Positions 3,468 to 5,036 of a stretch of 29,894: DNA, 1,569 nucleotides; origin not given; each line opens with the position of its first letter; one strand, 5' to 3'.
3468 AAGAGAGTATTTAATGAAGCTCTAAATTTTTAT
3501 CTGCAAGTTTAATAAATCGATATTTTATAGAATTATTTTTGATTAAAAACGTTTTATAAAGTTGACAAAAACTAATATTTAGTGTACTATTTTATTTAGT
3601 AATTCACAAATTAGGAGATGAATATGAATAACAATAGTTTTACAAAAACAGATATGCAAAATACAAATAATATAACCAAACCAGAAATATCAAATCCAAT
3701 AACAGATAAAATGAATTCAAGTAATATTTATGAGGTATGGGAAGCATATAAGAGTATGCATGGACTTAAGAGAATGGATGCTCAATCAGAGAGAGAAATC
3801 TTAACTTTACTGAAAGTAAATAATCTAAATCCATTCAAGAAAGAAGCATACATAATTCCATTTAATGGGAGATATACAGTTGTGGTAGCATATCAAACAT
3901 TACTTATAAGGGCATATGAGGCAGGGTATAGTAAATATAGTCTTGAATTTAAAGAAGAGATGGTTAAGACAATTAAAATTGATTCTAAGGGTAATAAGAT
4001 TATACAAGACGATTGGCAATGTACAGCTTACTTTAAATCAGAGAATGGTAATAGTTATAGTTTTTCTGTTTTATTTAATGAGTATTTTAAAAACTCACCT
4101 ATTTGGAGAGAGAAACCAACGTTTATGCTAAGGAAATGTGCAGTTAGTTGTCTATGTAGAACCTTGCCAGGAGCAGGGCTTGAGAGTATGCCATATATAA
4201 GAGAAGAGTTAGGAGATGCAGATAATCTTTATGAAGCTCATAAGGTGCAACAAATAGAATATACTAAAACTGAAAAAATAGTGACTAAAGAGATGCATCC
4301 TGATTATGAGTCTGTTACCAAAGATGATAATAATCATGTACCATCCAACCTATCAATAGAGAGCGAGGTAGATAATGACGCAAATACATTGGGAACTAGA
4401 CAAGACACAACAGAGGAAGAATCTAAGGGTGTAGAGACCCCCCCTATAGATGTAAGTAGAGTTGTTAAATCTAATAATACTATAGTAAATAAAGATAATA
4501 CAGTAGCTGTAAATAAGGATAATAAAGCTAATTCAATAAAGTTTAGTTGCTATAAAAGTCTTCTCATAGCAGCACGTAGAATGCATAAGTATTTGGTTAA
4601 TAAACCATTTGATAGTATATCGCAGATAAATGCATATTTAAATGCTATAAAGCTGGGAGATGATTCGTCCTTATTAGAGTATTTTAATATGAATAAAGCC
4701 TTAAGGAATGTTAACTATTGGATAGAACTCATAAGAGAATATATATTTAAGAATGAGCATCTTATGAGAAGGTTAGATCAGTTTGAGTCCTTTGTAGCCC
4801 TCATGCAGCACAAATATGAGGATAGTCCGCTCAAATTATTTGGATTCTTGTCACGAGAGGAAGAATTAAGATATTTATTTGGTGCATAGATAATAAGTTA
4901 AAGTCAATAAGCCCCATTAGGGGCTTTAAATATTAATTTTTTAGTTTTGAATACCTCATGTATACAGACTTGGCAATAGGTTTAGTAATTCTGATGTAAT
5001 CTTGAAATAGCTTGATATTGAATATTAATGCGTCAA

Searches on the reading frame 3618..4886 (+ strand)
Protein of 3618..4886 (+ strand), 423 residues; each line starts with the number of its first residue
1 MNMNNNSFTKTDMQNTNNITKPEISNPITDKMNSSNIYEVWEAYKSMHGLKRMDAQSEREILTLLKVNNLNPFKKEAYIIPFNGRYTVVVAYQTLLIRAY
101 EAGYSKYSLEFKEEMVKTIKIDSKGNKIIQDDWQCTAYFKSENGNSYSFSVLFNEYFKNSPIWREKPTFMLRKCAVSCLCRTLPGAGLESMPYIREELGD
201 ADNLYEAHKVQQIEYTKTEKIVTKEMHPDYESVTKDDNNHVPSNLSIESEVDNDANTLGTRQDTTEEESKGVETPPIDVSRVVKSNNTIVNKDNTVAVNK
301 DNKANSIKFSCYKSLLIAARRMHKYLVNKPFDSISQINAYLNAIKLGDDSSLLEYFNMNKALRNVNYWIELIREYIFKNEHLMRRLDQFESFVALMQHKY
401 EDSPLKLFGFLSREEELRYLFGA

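Call 62: search_protein_families(library=pfam, proteins=[window:3618-4886:+], max_evalue=0.01)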
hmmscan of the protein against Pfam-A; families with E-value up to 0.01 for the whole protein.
window:3618-4886:+ (423 aa): 1 family
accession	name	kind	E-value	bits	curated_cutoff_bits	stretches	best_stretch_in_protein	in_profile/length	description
PF03837.19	RecT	-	3.6e-13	50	24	1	40-203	7-192/198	RecT family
